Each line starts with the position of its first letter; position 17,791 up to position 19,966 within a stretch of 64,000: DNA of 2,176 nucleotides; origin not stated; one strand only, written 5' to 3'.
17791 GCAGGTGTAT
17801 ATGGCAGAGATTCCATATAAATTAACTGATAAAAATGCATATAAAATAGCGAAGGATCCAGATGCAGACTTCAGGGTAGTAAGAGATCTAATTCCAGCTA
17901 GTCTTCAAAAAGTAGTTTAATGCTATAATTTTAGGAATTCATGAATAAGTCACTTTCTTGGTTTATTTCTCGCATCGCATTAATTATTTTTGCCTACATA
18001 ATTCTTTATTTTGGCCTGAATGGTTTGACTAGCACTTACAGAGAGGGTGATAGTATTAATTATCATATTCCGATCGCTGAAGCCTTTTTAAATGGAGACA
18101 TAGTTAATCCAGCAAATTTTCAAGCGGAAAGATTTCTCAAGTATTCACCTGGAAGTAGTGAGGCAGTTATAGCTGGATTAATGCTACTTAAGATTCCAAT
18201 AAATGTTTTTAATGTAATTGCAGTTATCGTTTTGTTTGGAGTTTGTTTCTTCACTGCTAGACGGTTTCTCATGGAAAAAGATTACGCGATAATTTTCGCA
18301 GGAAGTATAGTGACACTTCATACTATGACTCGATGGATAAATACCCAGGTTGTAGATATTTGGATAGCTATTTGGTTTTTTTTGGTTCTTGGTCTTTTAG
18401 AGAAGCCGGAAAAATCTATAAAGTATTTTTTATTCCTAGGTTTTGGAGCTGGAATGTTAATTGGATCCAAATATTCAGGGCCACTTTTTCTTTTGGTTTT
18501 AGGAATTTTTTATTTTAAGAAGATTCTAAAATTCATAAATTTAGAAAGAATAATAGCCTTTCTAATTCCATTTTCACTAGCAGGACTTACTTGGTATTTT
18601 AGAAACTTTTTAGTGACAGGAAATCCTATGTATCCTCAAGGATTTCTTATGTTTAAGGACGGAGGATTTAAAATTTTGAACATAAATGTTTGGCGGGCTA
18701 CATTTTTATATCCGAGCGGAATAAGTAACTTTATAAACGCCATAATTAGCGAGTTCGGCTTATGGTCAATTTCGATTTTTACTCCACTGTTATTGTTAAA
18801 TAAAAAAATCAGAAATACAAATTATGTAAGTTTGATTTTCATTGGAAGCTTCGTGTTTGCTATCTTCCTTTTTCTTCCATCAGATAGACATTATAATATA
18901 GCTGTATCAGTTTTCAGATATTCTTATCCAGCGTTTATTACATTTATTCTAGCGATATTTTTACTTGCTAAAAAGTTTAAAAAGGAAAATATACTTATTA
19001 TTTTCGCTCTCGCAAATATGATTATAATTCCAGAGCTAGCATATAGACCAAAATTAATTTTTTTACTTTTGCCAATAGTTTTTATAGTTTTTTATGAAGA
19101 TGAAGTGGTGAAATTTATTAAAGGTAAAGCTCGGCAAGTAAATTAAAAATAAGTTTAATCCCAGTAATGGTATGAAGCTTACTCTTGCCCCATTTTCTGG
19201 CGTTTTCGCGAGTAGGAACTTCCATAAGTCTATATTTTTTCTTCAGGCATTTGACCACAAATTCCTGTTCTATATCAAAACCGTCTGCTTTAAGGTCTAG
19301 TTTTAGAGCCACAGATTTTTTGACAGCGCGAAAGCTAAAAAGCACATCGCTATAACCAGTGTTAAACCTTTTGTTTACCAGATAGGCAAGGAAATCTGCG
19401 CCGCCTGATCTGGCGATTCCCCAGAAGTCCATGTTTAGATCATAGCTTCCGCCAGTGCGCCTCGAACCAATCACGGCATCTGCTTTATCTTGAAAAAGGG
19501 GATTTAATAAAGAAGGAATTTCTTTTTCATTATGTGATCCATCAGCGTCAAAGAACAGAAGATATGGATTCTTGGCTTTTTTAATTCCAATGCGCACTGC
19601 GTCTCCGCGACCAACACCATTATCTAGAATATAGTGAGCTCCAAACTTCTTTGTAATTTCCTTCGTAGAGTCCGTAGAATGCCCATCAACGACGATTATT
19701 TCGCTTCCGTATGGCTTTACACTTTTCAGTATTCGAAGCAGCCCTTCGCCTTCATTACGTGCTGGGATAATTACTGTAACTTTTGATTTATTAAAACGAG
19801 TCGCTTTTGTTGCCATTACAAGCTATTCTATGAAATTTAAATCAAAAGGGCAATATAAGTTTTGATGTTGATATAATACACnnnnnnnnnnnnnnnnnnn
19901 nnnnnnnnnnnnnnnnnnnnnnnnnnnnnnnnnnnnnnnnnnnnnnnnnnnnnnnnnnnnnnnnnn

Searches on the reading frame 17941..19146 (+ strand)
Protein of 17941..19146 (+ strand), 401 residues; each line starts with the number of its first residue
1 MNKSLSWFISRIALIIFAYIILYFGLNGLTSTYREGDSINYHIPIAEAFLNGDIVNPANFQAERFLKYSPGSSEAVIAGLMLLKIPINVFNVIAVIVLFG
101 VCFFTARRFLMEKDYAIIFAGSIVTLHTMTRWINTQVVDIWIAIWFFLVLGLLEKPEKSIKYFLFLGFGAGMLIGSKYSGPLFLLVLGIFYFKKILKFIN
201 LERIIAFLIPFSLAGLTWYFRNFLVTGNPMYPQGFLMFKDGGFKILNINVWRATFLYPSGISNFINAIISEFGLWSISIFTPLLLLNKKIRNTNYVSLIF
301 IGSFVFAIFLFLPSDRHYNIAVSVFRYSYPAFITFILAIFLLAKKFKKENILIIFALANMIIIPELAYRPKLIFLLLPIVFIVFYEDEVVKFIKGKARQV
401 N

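Call 45: search_protein_families(library=ncbifam, proteins=[window:17941-19146:+], max_evalue=0.00001)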
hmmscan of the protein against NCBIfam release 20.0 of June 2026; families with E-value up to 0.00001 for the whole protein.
window:17941-19146:+ (401 aa): 0 families

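Call 46: search_protein_families(library=pfam, proteins=[window:17941-19146:+], max_evalue=0.001)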
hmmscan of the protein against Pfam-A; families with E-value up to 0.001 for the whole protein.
window:17941-19146:+ (401 aa): 0 families

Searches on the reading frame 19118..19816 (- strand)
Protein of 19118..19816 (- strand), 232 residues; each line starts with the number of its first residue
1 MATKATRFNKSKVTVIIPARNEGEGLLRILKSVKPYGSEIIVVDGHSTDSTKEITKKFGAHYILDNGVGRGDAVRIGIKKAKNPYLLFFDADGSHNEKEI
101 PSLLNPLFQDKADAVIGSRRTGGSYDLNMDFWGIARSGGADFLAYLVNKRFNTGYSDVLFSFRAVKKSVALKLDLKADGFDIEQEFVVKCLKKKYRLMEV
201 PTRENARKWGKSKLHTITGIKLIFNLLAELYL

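Call 45: search_protein_families(library=ncbifam, proteins=[window:19118-19816:-], max_evalue=0.00001)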
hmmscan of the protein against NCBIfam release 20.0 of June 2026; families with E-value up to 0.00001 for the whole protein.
window:19118-19816:- (232 aa): 9 families
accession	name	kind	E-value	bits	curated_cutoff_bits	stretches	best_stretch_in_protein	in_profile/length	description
TIGR04182.1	glyco_TIGR04182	equivalog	1.2e-40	139.8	325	1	12-224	1-212/293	S-layer glycoprotein N-glycosyltransferase AglJ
NF058614.1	PPMAGASynPpgS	equivalog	9.9e-20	70.9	370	1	13-225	2-218/226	polyprenyl-phospho-N-acetylgalactosaminyl synthase PpgS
TIGR04283.1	glyco_like_mftF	equivalog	5.2e-15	55.6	182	1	14-111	2-100/221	TIGR04283 family arsenosugar biosynthesis glycosyltransferase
NF041391.1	DPhHxTase_Halo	equivalog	1.5e-13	50.2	375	1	36-223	23-201/213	dolichyl-phosphate hexose transferase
NF010496.0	PRK13915.1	equivalog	1.3e-10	40.8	262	1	9-111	29-146/307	glucosyl-3-phosphoglycerate synthase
TIGR03965.1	mycofact_glyco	equivalog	1.4e-08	34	280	1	10-112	73-184/467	mycofactocin biosynthesis glycosyltransferase MftF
TIGR03469.1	HpnB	hypoth_equivalog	4.3e-08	32.6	379.25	1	10-113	43-166/386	hopene-associated glycosyltransferase HpnB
NF007482.0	PRK10073.1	equivalog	9.4e-07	28.1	423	1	9-113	4-116/334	glycosyltransferase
TIGR03937.1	PgaC_IcaA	equivalog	7.8e-06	25.1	422.3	0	9-119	43-163/407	poly-beta-1,6-N-acetyl-D-glucosamine synthase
